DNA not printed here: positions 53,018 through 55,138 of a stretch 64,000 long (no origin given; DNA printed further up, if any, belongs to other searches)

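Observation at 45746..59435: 13.7-kb surface-glycan locus combining an ABC-transporter-dependent backbone operon with two lipid-carrier/GT-C decoration branches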

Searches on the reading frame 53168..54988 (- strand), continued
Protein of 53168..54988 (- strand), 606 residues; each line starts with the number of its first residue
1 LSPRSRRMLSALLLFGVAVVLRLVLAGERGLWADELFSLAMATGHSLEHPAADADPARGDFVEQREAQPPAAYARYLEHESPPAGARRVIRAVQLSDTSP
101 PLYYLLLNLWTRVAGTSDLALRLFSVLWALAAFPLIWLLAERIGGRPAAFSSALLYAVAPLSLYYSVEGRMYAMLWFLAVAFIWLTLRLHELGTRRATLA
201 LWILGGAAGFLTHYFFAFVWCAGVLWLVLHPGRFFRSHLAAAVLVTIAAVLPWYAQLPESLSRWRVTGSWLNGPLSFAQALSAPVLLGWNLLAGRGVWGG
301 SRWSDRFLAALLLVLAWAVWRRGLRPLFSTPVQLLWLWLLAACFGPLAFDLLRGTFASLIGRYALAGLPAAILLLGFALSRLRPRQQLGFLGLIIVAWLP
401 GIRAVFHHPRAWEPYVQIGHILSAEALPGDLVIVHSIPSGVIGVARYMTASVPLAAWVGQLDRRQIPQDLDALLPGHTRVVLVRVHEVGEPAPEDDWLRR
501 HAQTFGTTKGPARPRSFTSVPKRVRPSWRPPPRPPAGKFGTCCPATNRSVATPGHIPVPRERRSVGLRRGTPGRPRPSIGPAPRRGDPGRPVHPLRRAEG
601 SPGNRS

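Call 16: search_protein_families(library=ncbifam, proteins=[L002:5533-6267:-, L002:6264-7580:-, L002:7600-8508:-, L002:8536-9885:-, L002:10001-11590:+, L002:11527-13239:-, L002:13244-14386:-, L002:14395-15213:-, L002:15167-15991:-, L002:17926-19146:-], max_evalue=0.001)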
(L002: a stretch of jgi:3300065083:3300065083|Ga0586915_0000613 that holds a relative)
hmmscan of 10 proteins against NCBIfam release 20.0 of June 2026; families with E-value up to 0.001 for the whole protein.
L002:5533-6267:- (244 aa): 187 families (the best 25 are shown)
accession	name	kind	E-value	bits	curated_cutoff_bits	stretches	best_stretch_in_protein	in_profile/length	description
NF005489.0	PRK07102.1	equivalog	1.4e-91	306.4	267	1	2-244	3-243/243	SDR family oxidoreductase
NF053786.1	DcplherypntRedDprE2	equivalog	1e-54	185.8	250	1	3-243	11-251/252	decaprenylphospho-beta-D-erythro-pentofuranosid-2-ulose 2-reductase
NF004110.0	PRK05599.1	equivalog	3e-43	148.1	362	1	1-241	1-243/246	SDR family oxidoreductase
NF006099.0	PRK08251.1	equivalog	2.2e-36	125.3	253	1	2-242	6-249/250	SDR family oxidoreductase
NF005437.0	PRK07024.1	equivalog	7.3e-35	120.6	266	1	2-242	6-246/259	SDR family oxidoreductase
NF005878.0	PRK07825.1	subfamily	1.6e-24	86.7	287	1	3-242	12-248/278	short chain dehydrogenase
NF004778.0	PRK06124.1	equivalog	2.4e-24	86.1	303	1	4-197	15-207/256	SDR family oxidoreductase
NF005559.1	PRK07231.1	subfamily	1.6e-23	83.5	215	1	3-193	7-196/249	glucose 1-dehydrogenase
NF004825.0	PRK06181.1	equivalog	3.2e-23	82.3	215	1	3-187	9-192/268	SDR family oxidoreductase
NF052558.1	MBtsdlDhBudC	equivalog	5.8e-23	81.7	270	1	3-195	6-194/250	meso-2,3-butanediol dehydrogenase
NF009466.0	PRK12826.1-2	subfamily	1.7e-22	80.1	222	1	1-189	4-193/248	3-oxoacyl-ACP reductase FabG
NF047420.2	EF_P_mod_YmfI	equivalog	8.8e-22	78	238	1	3-194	2-189/236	elongation factor P 5-aminopentanone reductase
TIGR01830.1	3oxo_ACP_reduc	equivalog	9.9e-22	77.8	297.75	1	3-191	1-189/239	3-oxoacyl-[acyl-carrier-protein] reductase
NF005881.0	PRK07832.1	equivalog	2e-20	73.2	296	1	2-190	11-200/287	SDR family oxidoreductase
NF004198.0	PRK05653.1-3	equivalog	2.6e-20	72.9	296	1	3-192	10-198/248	3-oxoacyl-ACP reductase FabG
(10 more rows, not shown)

L002:6264-7580:- (438 aa): 5 families
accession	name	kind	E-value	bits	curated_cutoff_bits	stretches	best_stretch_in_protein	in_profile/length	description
NF053785.1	DcplphribOxDprE1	equivalog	1.3e-104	350.9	500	1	37-430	40-446/449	decaprenylphosphoryl-beta-D-ribose oxidase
TIGR01679.1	bact_FAD_ox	subfamily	3.6e-11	42.6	292.25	1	37-180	35-174/419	FAD-linked oxidoreductase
TIGR01678.1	FAD_lactone_ox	subfamily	4.9e-08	32.3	396.8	1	43-184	47-184/438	sugar 1,4-lactone oxidase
TIGR00387.1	glcD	equivalog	9.8e-06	24.6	567.9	1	47-151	35-140/413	glycolate oxidase subunit GlcD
NF049975.1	2HglutDHaseYdiJ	equivalog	0.00035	18.4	1350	1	55-154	98-199/1018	D-2-hydroxyglutarate dehydrogenase YdiJ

L002:7600-8508:- (302 aa): 12 families
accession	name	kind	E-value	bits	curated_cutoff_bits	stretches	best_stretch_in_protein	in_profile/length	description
NF006088.0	PRK08238.1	equivalog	5.9e-117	391.2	351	1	9-301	187-479/482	UbiA family prenyltransferase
NF008978.0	PRK12324.1-4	equivalog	4.9e-46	157.2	207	1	12-197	30-217/322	decaprenyl-phosphate phosphoribosyltransferase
NF008977.0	PRK12324.1-2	equivalog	1.8e-44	152.3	234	1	20-287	8-272/297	decaprenyl-phosphate phosphoribosyltransferase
NF008976.0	PRK12324.1-1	equivalog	7e-41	140.6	474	1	14-194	18-202/306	decaprenyl-phosphate phosphoribosyltransferase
NF009523.0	PRK12884.1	equivalog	1.9e-11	43.7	269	1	30-180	17-167/279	prenyltransferase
TIGR01475.1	ubiA_other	subfamily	1.7e-06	27.7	180.8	1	52-185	39-169/282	UbiA-like polyprenyltransferase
NF009512.0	PRK12872.1-1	equivalog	3.1e-06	27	278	1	53-158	44-151/303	geranylgeranylglycerol-phosphate geranylgeranyltransferase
NF009517.0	PRK12876.1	equivalog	7e-06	25.7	419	1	43-182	41-175/300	prenyltransferase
NF009525.0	PRK12887.1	equivalog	2.1e-05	24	226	1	51-161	54-167/310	homogentisate phytyltransferase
TIGR01474.1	ubiA_proteo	equivalog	2.7e-05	23.8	275.45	1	15-190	2-182/282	4-hydroxybenzoate octaprenyltransferase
TIGR01473.1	cyoE_ctaB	equivalog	0.00012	22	210.3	1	50-179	36-169/281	heme o synthase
NF009521.0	PRK12882.1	equivalog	0.0002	20.7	296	1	32-165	24-153/280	geranylgeranylglycerol-phosphate geranylgeranyltransferase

L002:8536-9885:- (449 aa): 24 families
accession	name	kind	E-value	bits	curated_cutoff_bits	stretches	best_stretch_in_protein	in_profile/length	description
NF005560.0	PRK07233.1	equivalog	3.2e-57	194.3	252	1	5-417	2-421/435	hypothetical protein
TIGR03467.1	HpnE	equivalog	2.3e-22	79.9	283.05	1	6-403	1-407/430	hydroxysqualene dehydroxylase HpnE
NF005547.0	PRK07208.1-3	equivalog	5.9e-17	61.6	380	1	5-354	6-367/465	hypothetical protein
NF005548.0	PRK07208.1-4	equivalog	7e-13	48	389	2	4-63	4-62/488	hypothetical protein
TIGR02734.1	crtI_fam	subfamily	2.2e-12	46.5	238.1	1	6-56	1-50/504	phytoene desaturase family protein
TIGR02733.1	desat_CrtD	equivalog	1.1e-09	37.5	549.7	1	4-56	2-53/492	C-3',4' desaturase CrtD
NF058655.1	CrtID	equivalog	2.9e-09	36.3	640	1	6-57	1-51/478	bifunctional phytoene desaturase/3,4-desaturase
TIGR00562.1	proto_IX_ox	equivalog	5.8e-09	35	97.85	1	4-118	3-112/470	protoporphyrinogen oxidase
TIGR02731.1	phytoene_desat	equivalog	8.7e-08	31.3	569.4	1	6-94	2-90/453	15-cis-phytoene desaturase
NF045637.1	carotdesatCrtDProt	equivalog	2.6e-07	29.5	580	1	200-261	224-286/485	1-hydroxycarotenoid 3,4-desaturase CrtD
NF005546.0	PRK07208.1-2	equivalog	5.8e-07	28.4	418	0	5-67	6-68/527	hypothetical protein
NF008845.0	PRK11883.1-5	equivalog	1.8e-06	26.5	560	1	5-68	6-74/468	protoporphyrinogen oxidase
NF005545.0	PRK07208.1-1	equivalog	2.9e-06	25.9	451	1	5-178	9-178/504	hypothetical protein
TIGR02730.1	carot_isom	equivalog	6.6e-06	25.2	586.9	0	6-58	3-54/493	carotenoid isomerase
NF001933.0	PRK00711.1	subfamily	7e-06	25.3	383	0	5-35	2-31/429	D-amino acid dehydrogenase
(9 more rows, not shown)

L002:10001-11590:+ (529 aa): 1 family
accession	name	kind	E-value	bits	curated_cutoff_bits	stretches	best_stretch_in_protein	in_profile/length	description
NF052499.1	MnslTaseMT1671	equivalog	5.5e-05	21.8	900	0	93-448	79-427/523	mannosyltransferase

L002:11527-13239:- (570 aa): 0 families

L002:13244-14386:- (380 aa): 14 families
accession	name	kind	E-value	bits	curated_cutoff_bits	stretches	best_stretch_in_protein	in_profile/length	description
TIGR04182.1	glyco_TIGR04182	equivalog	1.1e-39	136.6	325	1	6-286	2-279/293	S-layer glycoprotein N-glycosyltransferase AglJ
NF041391.1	DPhHxTase_Halo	equivalog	2e-30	105.4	375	1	13-216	4-199/213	dolichyl-phosphate hexose transferase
NF047588.1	GlcsyltransPgfSStrep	equivalog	3.4e-16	59.3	500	1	6-284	3-282/308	glycosyltransferase PgfS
NF010496.0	PRK13915.1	equivalog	2.1e-14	53.3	262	1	5-116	32-153/307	glucosyl-3-phosphoglycerate synthase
NF058614.1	PPMAGASynPpgS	equivalog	2.6e-14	53.2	370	1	7-200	3-196/226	polyprenyl-phospho-N-acetylgalactosaminyl synthase PpgS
NF007986.1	PRK10714.1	equivalog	1.3e-13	50.7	529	1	6-286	8-290/316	undecaprenyl-phosphate 4-deoxy-4-formamido-L-arabinose transferase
NF007482.0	PRK10073.1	equivalog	2.6e-13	49.7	423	1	3-115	5-119/334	glycosyltransferase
TIGR04283.1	glyco_like_mftF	equivalog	1.7e-12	47.4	182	1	6-99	1-90/221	TIGR04283 family arsenosugar biosynthesis glycosyltransferase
TIGR03937.1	PgaC_IcaA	equivalog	7.4e-07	28.5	422.3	1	3-115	44-160/407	poly-beta-1,6-N-acetyl-D-glucosamine synthase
TIGR03965.1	mycofact_glyco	equivalog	1.1e-05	24.5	280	1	4-93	74-166/467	mycofactocin biosynthesis glycosyltransferase MftF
NF041875.1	EPS_EpsD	equivalog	1.3e-05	24.8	370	1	6-110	1-108/325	exopolysaccharide biosynthesis glycosyltransferase EpsD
NF047683.1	TeichurnBiosyTuaG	equivalog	2.5e-05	24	400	1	2-120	4-126/252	teichuronic acid biosynthesis protein TuaG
NF045692.1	OglycostaseCruG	equivalog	0.00022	20.2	600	0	6-115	43-161/386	2'-O-glycosyltransferase CruG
NF038302.1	EPS_HpsE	equivalog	0.00055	19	300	1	7-81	4-78/307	hormogonium polysaccharide biosynthesis glycosyltransferase HpsE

L002:14395-15213:- (272 aa): 181 families (the best 25 are shown)
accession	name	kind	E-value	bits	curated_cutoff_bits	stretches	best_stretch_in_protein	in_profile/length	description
NF050108.1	galactan_ABC_ATP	equivalog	6e-56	189.4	400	1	33-261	11-242/244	galactan export ABC transporter ATP-binding subunit Wzt/RfbE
NF010065.0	PRK13545.1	equivalog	1.2e-54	185.9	538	1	23-257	5-232/549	teichoic acids export protein ATP-binding subunit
NF010066.0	PRK13546.1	equivalog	7e-50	169.8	320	1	21-257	3-232/264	teichoic acids export ABC transporter ATP-binding subunit TagH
TIGR01188.1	drrA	subfamily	1.2e-30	106.9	312.45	1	64-248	9-204/302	daunorubicin resistance ABC transporter, ATP-binding protein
TIGR04521.1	ECF_ATPase_2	equivalog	4.5e-27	94.9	330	2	131-258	106-235/279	energy-coupling factor transporter ATPase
TIGR01166.1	cbiO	subfamily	4.8e-27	94.6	211.8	2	129-229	88-188/190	cobalt ABC transporter, ATP-binding protein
TIGR04520.1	ECF_ATPase_1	equivalog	3.1e-26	92.4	315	2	128-257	96-225/269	energy-coupling factor transporter ATPase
NF010060.0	PRK13537.1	equivalog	3.3e-26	91.9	521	1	64-252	31-230/314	nodulation factor ABC transporter ATP-binding protein NodI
TIGR00968.1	3a0106s01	subfamily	2.1e-25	89.6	342.75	1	63-248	15-211/237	sulfate ABC transporter ATP-binding protein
TIGR01288.1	nodI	equivalog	3.4e-24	85.4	424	1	66-255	22-222/303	nodulation factor ABC transporter ATP-binding protein NodI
NF010059.0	PRK13536.1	equivalog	6.4e-24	84.3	549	1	64-251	59-257/342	nodulation factor ABC transporter ATP-binding protein NodI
TIGR03375.1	type_I_sec_LssB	subfamily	1.6e-23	82.9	693.1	2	62-107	481-526/696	type I secretion system permease/ATPase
TIGR03864.1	PQQ_ABC_ATP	hypoth_equivalog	3e-23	82.5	302.25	1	63-262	16-226/236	ABC transporter, ATP-binding subunit, PQQ-dependent alcohol dehydrogenase system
NF040873.1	AztA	equivalog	7.6e-23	81.1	220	1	63-233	7-184/191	zinc ABC transporter ATP-binding protein AztA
TIGR02673.1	FtsE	equivalog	2e-22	79.9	264.85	2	124-244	93-213/214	cell division ATP-binding protein FtsE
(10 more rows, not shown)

L002:15167-15991:- (274 aa): 3 families
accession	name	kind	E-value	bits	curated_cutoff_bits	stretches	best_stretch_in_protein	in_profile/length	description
NF050109.1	galactan_ABC_perm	equivalog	3.8e-19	69.2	380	1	20-231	14-224/272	galactan export ABC transporter permease subunit Wzm/RfbD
NF011723.0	PRK15176.1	equivalog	7.7e-07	29.1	297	1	27-240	18-233/264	Vi polysaccharide ABC transporter inner membrane protein VexB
NF050053.1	CapPschTportKpsM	equivalog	4.9e-06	26.7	300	1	28-257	3-242/257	capsule polysaccharide transporter KpsM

L002:17926-19146:- (406 aa): 16 families
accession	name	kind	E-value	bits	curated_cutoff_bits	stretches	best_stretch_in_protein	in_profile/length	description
TIGR04063.1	stp3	hypoth_equivalog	1.1e-24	87.1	442.05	1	115-397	104-395/397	TIGR04063 family PEP-CTERM/XrtA system glycosyltransferase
NF007640.0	PRK10307.1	subfamily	6.4e-23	81.3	276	1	150-384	154-394/411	WcaI family glycosyltransferase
TIGR04047.1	MSMEG_0565_glyc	hypoth_equivalog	1.3e-13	50.8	259.85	1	202-385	176-362/373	MSMEG_0565 family glycosyltransferase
TIGR03449.1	mycothiol_MshA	equivalog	1e-10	41.1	462.5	1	205-397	205-403/406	D-inositol-3-phosphate glycosyltransferase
TIGR03087.1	stp1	hypoth_equivalog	2.6e-10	40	316.65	1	241-394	249-394/397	TIGR03087 family PEP-CTERM/XrtA system glycosyltransferase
NF038229.1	Glyco4_Geo_Pelo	equivalog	4.7e-10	39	400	1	209-397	150-336/338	GPMC system family 4 glycosyltransferase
TIGR02149.1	glgA_Coryne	subfamily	2.4e-09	36.8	302.4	1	205-397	189-390/391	glycogen synthase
NF047684.1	TeichurnBiosyTuaC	equivalog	1.6e-08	33.9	550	1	204-361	203-353/391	teichuronic acid biosynthesis protein TuaC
NF041876.1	EPS_EpsE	equivalog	1.7e-08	34.1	400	1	220-380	213-379/389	exopolysaccharide biosynthesis GT4 family glycosyltransferase EpsE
TIGR03088.1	stp2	hypoth_equivalog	2.1e-08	33.6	409.05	1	232-396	206-372/374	TIGR03088 family PEP-CTERM/XrtA system glycosyltransferase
NF038295.1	EPS_HpsP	equivalog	9.7e-08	31.4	550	1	201-397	188-387/388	hormogonium polysaccharide biosynthesis glycosyltransferase HpsP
TIGR04007.1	wcaI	equivalog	4.6e-07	28.8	800.45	1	204-379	215-390/407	colanic acid biosynthesis glycosyltransferase WcaI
NF047676.1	TeichurnBiosyTuaH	equivalog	1.2e-06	27.7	550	1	245-339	235-330/384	teichuronic acid biosynthesis protein TuaH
NF053787.1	GlcN_PG_synth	equivalog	1.2e-06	27.6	480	1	117-398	96-360/361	N-acetylglucosaminyl phosphatidylglycerol synthase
NF012028.0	PRK15484.1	subfamily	0.00012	21.4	618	1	202-389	175-370/380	lipopolysaccharide N-acetylglucosaminyltransferase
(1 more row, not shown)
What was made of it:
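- On DPA (polyprenyl-phospho-arabinofuranose) pathway: The NCBIfam equivalog model scores 351 bits against a cut-off of 500 (call 16). The NCBIfam DprE2 model scores 186 against a cut-off of 250, whereas the generic SDR model PRK07102 passes (call 16).
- Closest known: Streptococcus mutans SCC / group A carbohydrate side-chain machinery. Same: PgfS of S. mutans is among the NCBIfam matches of the GT2-TM protein (call 16).
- Closest known: Mycobacterial arabinogalactan / LAM assembly. Same: The best NCBIfam matches for Wzm and Wzt are the galactan exporter subunits (call 16).
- Closest known: Mycobacterial arabinogalactan / LAM assembly. Different: Scores are below the equivalog cut-offs (call 16).
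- The DprE1 and DprE2 matches fall below NCBIfam equivalog cut-offs (call 16), so the product could be a pentose other than Araf.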

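Call 18: find_encoding_contigs(protein=P0001, flank=10000, max_places=3)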
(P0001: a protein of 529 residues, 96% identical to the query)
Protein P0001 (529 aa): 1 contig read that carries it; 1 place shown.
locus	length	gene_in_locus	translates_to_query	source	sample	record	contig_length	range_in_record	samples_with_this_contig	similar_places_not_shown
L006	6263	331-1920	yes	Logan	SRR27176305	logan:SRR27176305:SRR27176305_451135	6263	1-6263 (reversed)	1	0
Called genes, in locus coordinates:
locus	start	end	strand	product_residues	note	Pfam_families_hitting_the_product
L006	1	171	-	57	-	?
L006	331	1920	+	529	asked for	PF13231:PMT_2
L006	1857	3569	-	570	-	-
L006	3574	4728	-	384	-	PF00535:Glycos_transf_2, PF13641:Glyco_tranf_2_3 (weak), PF26629:GT2_TM_C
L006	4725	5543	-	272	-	PF00005:ABC_tran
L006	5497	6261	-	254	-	?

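Call 39: predict_structure(alignment_id=A2)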
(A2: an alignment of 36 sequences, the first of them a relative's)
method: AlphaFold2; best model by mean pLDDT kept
length: 529 residues; sequences in the alignment: 36
mean_pLDDT: 91.6   pTM: 0.90
mean pLDDT of the five models: 91.6, 90.9, 90.7, 90.3, 90.0
residues with pLDDT >= 90: 416; 70-90: 89; 50-70: 19; < 50: 5
segments of 3 or more residues with pLDDT < 50: 525-529
pLDDT, mean of each block of 10 residues (from residue 1): 95 95 88 94 80 87 94 93 89 92 97 96 98 97 98 96 95 98 95 98 96 98 95 97 92 67 77 95 94 94 97 91 96 97 90 93 98 96 98 94 80 94 93 94 93 83 92 87 79 94 91 91 46
secondary structure, 60 per line:
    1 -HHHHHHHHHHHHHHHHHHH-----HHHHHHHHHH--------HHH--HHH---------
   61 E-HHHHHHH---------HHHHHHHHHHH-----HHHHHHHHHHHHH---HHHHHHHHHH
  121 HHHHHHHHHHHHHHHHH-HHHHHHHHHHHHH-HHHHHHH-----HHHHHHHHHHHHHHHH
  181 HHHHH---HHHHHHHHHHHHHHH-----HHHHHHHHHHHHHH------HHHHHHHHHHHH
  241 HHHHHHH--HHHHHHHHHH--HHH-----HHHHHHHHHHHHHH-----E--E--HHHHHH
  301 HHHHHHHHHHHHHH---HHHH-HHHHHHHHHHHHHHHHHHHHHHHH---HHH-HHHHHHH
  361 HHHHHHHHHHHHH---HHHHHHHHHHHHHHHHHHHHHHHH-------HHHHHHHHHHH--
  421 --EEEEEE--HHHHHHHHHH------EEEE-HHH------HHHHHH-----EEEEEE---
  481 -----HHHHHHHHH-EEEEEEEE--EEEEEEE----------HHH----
elements in order: H2-20 H26-35 H63-69 H79-89 H95-107 H111-137 H139-151 H153-159 H165-185 H189-203 H209-222 H229-247 H250-259 H270-283 H295-314 H318-321 H323-346 H354-373 H377-400 H408-418 E423-428 H431-440 E447-450 H461-466 E472-477 H486-494 E496-503 E506-512
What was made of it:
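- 53376..54967 (-): 529-aa PMT_2-family GT-C glycosyltransferase (ArnT-like), convergent with X570 and overlapping it by 64 nt. Two +1 insertions lie near 53454 and 53483. AF2 model has pLDDT 91.6 (call 39).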

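Call 41: search_solved_structures(query=L002:8536-9885:-, max_evalue=0.001)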
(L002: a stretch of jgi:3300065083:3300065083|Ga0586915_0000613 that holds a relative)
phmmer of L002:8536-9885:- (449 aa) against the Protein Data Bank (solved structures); distinct sequences matched with E-value up to 0.001: 24.
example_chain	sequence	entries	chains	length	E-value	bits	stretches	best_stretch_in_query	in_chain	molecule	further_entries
5mog_A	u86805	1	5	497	1.3e-08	37.3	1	5-97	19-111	Phytoene dehydrogenase, chloroplastic/chromoplastic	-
1sez_A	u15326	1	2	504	5.9e-08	35.2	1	5-75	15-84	Protoporphyrinogen oxidase, mitochondrial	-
3lov_A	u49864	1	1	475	4.2e-07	32.4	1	5-89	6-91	Protoporphyrinogen oxidase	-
2ivd_A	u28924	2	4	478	2e-05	26.9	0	5-77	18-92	PROTOPORPHYRINOGEN OXIDASE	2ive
5z2g_A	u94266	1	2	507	5.2e-05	25.4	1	4-113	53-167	L-amino acid oxidase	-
3i6d_A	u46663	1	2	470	6.3e-05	25.2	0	2-66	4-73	Protoporphyrinogen oxidase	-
7eme_A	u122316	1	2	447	0.00017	23.7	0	6-66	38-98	NAD(P)/FAD-dependent oxidoreductase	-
1f8r_A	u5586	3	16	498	0.00024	23.3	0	4-49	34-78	L-AMINO ACID OXIDASE | L-amino-acid oxidase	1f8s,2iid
3kve_A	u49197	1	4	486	0.00025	23.2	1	4-67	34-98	L-amino acid oxidase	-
1reo_A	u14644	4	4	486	0.00032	22.8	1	4-51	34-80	AHPLAAO | L-amino acid oxidase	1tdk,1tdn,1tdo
2xfo_A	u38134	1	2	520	0.00039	22.6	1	5-202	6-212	Amine oxidase [flavin-containing] B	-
3zyx_A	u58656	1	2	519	0.00044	22.4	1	5-123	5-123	AMINE OXIDASE [FLAVIN-CONTAINING] B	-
4e0v_A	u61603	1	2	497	0.00052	22.2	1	5-62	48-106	L-amino-acid oxidase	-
4ivo_B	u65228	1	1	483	0.00054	22.1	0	4-56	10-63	Protoporphyrinogen oxidase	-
7oxl_A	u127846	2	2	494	0.00058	22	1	5-59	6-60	Spermine oxidase,Spermine oxidase,Spermine oxidase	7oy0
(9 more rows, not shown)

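Call 43: fold_search(model_id=the predicted structure, library=pdb)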
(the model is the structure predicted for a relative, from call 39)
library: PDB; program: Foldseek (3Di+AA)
matches with E <= 10: 552; with E <= 0.001: 32
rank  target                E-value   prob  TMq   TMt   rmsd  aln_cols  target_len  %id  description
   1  5f15                  5.7e-08  1.00  0.59  0.58   6.5       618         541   14  Crystal Structure of ArnT from Cupriavidus metallidurans bound to Undecaprenyl phosphate (released 2016-02-17)
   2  5ezm                  1.5e-07  1.00  0.58  0.57   6.6       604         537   14  Crystal Structure of ArnT from Cupriavidus metallidurans in the apo state (released 2016-02-17)
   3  7oci_F                5.3e-07  1.00  0.48  0.41  12.5       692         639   10  Cryo-EM structure of yeast Ost6p containing oligosaccharyltransferase complex (released 2022-02-16)
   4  8b6l_I                5.6e-06  1.00  0.48  0.39  13.3       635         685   10  Subtomogram average of the human Sec61-TRAP-OSTA-translocon (released 2022-12-07)
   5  8if8_C                7.3e-06  1.00  0.41  0.37  15.8       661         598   14  Arabinosyltransferase AftA (released 2023-05-31)
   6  8agb_A                7.7e-06  1.00  0.46  0.39  12.1       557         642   13  Structure of yeast oligosaccharylransferase complex with lipid-linked oligosaccharide bound (released 2022-12-07)
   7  9n9j_I                8.4e-06  1.00  0.50  0.39  12.5       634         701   12  Structure of a GRP94 folding intermediate engaged with a CCDC134- and FKBP11-bound secretory translocon (released 2025-11-19)
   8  7e9s_A                8.4e-06  1.00  0.44  0.30  10.2       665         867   12  Archaeal oligosaccharyltransferase AglB from Archaeoglobus fulgidus in complex with an inhibitory peptide and a dolich (released 2021-09-08)
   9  8age_A                9.1e-06  1.00  0.43  0.37  11.1       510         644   13  Structure of yeast oligosaccharylransferase complex with acceptor peptide bound (released 2022-12-07)
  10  8pn9_A                9.6e-06  1.00  0.49  0.41  12.3       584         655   12  Structure of human oligosaccharyltransferase OST-A complex bound to NGI-1 (released 2024-05-08)
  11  6s7t_A                1.0e-05  1.00  0.47  0.37  11.0       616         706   12  Cryo-EM structure of human oligosaccharyltransferase complex OST-B (released 2019-12-18)
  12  3waj                  1.0e-05  1.00  0.37  0.26  14.0       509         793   14  Crystal structure of the Archaeoglobus fulgidus oligosaccharyltransferase (O29867_ARCFU) complex with Zn and sulfate (released 2013-10-30)
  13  6ezn_F                1.3e-05  1.00  0.46  0.39  11.6       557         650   11  Cryo-EM structure of the yeast oligosaccharyltransferase (OST) complex (released 2018-01-17)
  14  3rce_A                2.7e-05  1.00  0.41  0.33  11.1       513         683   15  Bacterial oligosaccharyltransferase PglB (released 2011-06-15)
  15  6s7o_A                2.8e-05  1.00  0.45  0.37  11.9       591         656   14  Cryo-EM structure of human oligosaccharyltransferase complex OST-A (released 2019-12-18)
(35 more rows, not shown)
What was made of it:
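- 53376..54967 (-): The top Foldseek hit is ArnT 5f15, E 5.7e-8, TM 0.59, followed by STT3, AftA, AftB and Emb (call 43).
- On PMT_2 / ArnT-like GT-C (for the 529-aa protein): ArnT 5f15 gives TM 0.59 (call 43).
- Its closest solved structure is ArnT, a lipid A transferase (call 43).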
